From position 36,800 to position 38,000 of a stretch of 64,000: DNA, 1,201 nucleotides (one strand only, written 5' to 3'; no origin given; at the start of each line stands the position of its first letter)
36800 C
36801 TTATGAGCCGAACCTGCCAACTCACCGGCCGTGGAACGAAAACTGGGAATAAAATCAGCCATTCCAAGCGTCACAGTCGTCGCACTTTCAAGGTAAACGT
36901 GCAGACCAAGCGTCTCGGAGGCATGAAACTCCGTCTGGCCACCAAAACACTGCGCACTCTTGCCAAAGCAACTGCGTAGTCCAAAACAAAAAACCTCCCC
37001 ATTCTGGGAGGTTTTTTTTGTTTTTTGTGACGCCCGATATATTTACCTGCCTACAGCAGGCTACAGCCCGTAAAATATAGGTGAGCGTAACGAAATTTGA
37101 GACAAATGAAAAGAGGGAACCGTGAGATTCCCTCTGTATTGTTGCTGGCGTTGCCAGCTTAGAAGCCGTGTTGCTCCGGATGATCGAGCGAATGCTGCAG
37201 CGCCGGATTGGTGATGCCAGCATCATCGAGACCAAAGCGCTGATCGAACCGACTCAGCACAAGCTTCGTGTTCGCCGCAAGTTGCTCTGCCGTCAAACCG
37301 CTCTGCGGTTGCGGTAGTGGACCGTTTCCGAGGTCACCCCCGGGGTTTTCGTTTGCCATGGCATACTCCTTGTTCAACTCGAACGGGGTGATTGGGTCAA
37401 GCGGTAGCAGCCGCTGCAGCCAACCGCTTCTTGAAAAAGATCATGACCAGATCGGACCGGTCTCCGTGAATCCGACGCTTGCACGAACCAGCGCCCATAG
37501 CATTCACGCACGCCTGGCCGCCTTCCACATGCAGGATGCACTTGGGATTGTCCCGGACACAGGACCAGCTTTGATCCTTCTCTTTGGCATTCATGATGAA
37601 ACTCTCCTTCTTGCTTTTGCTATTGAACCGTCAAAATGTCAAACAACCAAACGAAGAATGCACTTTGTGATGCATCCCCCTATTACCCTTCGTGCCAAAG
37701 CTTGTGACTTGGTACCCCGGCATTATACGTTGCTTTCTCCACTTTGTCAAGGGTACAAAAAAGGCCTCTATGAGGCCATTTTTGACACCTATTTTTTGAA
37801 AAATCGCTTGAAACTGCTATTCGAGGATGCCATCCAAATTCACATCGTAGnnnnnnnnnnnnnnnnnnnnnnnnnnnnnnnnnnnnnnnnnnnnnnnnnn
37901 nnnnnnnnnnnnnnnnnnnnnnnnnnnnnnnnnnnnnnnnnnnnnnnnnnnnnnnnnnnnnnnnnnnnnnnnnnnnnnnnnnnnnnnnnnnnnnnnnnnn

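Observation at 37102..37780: Self-contained GC-rich two-gene small-protein cassette between rpmB and ndk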

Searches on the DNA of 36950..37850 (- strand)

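Call 17: search_rna_families(source=window, start=36950, end=37850, threshold=evalue, max_evalue=10)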
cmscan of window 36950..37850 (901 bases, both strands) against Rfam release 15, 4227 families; matches with E-value up to 10: 26.
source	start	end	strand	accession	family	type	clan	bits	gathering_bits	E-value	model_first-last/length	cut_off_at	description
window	36984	37111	-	RF01859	Phe_leader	Cis-reg; leader;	-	29.3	55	0.012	1-125/125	no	Phenylalanine leader peptide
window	36990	37046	-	RF02844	RefA9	Gene; antisense;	-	27.4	49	0.071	1-64/64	no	Enterococcus sRNA A9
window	36982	37025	+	RF02075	STnc230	Gene; sRNA;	-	26.8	50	0.15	40-83/83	no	Enterobacterial sRNA STnc230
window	36950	37021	+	RF01859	Phe_leader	Cis-reg; leader;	-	24.9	55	0.11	28-125/125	5'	Phenylalanine leader peptide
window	36988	37016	-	RF02075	STnc230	Gene; sRNA;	-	24.4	50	0.48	47-75/83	no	Enterobacterial sRNA STnc230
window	36965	37027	+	RF01770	rimP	Cis-reg; leader;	-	24.1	47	0.2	1-102/102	no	Gammaprotebacteria rimP leader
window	36953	37022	+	RF01772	rnk_pseudo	Cis-reg; leader;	-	21.2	55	0.55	1-108/108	no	Pseudomonas rnk leader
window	36986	37093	-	RF00514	His_leader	Cis-reg; leader;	-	21.2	49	0.63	1-126/126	no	Histidine operon leader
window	36989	37018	-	RF02064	STnc370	Gene; sRNA;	-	20.9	54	6.3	37-64/71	no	Enterobacterial sRNA STnc370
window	36986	37066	-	RF00512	Leu_leader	Cis-reg; leader;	-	20.6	50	0.13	1-148/148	no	Leucine operon leader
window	36980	37058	-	RF01772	rnk_pseudo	Cis-reg; leader;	-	20.1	55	0.98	1-108/108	no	Pseudomonas rnk leader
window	36982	37067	-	RF04312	trpB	Cis-reg;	-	19.4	59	6.4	1-107/107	no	trpB ncRNA motif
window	36953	37015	+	RF01393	isrJ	Gene; sRNA;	-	18.6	37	0.96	1-75/75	no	isrJ Hfq binding RNA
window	36950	37018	+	RF04180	BTnc231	Gene; sRNA;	-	18.3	80.4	0.42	86-154/154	5'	Bacteroides sRNA BTnc231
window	36990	37020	-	RF02628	Hrs1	Gene; sRNA;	-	17.7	56.4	1.2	1-74/74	no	Hfq-regulated sRNA 1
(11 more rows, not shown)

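Call 70: search_dna_similar(query=window:37080-37800:-, collection=phages, mode=distant, max_evalue=0.001, max_rows=5)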
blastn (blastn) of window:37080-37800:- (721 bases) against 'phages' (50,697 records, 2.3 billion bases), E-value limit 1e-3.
No match.

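Call 71: search_dna_similar(query=window:37080-37800:-, collection=plasmids, mode=distant, max_evalue=0.001, max_rows=5)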
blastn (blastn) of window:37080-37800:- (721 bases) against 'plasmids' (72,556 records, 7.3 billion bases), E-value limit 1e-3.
No match.

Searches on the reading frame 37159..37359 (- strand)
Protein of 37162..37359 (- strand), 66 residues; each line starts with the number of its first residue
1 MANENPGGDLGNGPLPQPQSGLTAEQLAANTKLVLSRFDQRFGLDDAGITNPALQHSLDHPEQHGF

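Call 8: search_protein_families(library=pfam, proteins=[window:37162-37359:-], max_evalue=10)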
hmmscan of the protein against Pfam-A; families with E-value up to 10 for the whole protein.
seq(66 aa): 0 families

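Call 9: search_protein_families(library=ncbifam, proteins=[window:37162-37359:-], max_evalue=10)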
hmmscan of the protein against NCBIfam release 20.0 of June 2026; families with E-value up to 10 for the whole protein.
seq(66 aa): 1 family
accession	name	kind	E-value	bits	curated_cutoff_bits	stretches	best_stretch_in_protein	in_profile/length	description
TIGR03029.1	EpsG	equivalog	0.15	11.2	313.8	1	18-65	111-158/274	chain length determinant protein tyrosine kinase EpsG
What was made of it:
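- There are no NCBIfam or Pfam precursor hits (calls 8, 9).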

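Call 11: find_homologous_proteins(query=window:37162-37359:-, max_evalue=10)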
Query seq(66 aa) (66 aa): 4 proteins with E <= 10 among 4 candidates.
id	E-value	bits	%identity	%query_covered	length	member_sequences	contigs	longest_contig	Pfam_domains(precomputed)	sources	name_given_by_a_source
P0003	3.6e-37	143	100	100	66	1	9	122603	-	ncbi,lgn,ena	-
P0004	7.7e-27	110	85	100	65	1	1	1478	-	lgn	-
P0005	1.9e-8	52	57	91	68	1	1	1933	-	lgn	-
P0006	2.6e-4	39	49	83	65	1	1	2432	-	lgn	-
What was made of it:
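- Only a word-indexed search was run (call 11).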

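Call 15: find_encoding_contigs(protein=P0005, flank=5000)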
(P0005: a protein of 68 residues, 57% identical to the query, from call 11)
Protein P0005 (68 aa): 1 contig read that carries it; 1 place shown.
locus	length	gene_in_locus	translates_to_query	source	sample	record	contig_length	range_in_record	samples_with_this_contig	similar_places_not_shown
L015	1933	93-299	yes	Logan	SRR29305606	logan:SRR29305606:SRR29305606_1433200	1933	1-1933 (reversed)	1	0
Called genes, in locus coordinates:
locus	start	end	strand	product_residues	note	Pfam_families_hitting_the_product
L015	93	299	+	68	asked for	-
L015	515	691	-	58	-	PF00830:Ribosomal_L28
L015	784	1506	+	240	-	PF02163:Peptidase_M50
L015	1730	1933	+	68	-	?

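Call 16: find_encoding_contigs(protein=P0004, flank=5000)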
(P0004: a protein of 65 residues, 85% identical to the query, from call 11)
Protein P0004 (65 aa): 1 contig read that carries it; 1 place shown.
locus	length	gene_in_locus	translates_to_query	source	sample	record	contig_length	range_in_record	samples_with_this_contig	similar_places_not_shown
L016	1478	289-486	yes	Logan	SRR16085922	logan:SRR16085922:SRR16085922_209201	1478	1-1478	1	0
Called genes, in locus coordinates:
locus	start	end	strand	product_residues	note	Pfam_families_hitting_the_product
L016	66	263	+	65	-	-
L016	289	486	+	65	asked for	-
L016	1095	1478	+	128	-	?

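Call 49: predict_structure(alignment_id=A4)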
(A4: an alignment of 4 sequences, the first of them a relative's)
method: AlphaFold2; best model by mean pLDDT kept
length: 66 residues; sequences in the alignment: 4
mean_pLDDT: 55.1   pTM: 0.19
mean pLDDT of the five models: 55.1, 54.9, 54.9, 54.0, 52.3
residues with pLDDT >= 90: 0; 70-90: 0; 50-70: 60; < 50: 6
segments of 3 or more residues with pLDDT < 50: 64-66
pLDDT, mean of each block of 10 residues (from residue 1): 56 61 59 52 52 53 52
secondary structure, 60 per line:
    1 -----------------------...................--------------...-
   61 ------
elements in order: H24-42
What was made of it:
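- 37159..37359 (-): Gene 2. It encodes a 66-aa acidic protein that a low-confidence model leaves mostly unstructured. The N-terminus (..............L) is conserved, followed by one predicted helix (residues 24-42) and an NPN motif. The body is hypervariable. The SD AAGGAG is at 37371-37366. The AF2 model has pLDDT 55 with a single helix (call 49).
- Gene 2 apparently unstructured: a low-confidence AF2 model (pLDDT 55) has one helix at residues 24-42 (call 49). Gene 2 has no DNA-binding domain and is mostly unstructured in a low-confidence model (call 49).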

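Call 53: search_solved_structures(query=A6, max_evalue=10)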
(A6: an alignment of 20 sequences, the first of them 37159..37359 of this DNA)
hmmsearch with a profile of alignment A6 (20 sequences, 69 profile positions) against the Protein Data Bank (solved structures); distinct sequences matched with E-value up to 10: 2.
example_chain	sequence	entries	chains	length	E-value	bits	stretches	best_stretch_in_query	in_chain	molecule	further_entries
8z50_A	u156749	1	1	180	0.37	14.4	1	17-59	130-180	Histone chaperone ASF1A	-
4o46_A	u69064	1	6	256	1.5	12.4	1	24-56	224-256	14-3-3 protein gamma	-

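Call 55: search_protein_families(library=padloc, alignment_id=A6, max_evalue=1)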
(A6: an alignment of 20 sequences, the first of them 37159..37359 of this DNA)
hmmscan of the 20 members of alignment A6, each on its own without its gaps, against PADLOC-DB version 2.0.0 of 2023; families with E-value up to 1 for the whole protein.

A. member 1, window:37159-37359:- (66 aa): 0 families

B. families by the number of members that match (of 20 scanned): 1 family
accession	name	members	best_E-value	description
PDLC03322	MTase_II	1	0.054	Type II methyltransferase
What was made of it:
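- Closest known: Type II toxin-antitoxin modules with the toxin gene first. Different: There are no family hits (calls 8, 9, 55).
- Neither protein hits any toxin, antitoxin or defence model (calls 8, 9, 55).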

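Call 73: search_dna_similar(query=window:37162-37359:-, collection=phages, mode=protein, max_evalue=0.1, max_rows=5)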
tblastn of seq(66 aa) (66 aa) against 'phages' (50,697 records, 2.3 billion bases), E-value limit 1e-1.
No match.

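Call 87: find_related_loci(query=A4, collection=viral_contigs, flank=3000)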
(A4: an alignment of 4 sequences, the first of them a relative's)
Query A4 (66 aa) in viral_contigs; peptide patterns used: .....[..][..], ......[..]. (x = any residue, [..] = any of these).
114 stretches matched a pattern, but none encodes a relative of the query by tblastn (E <= 1e-3).
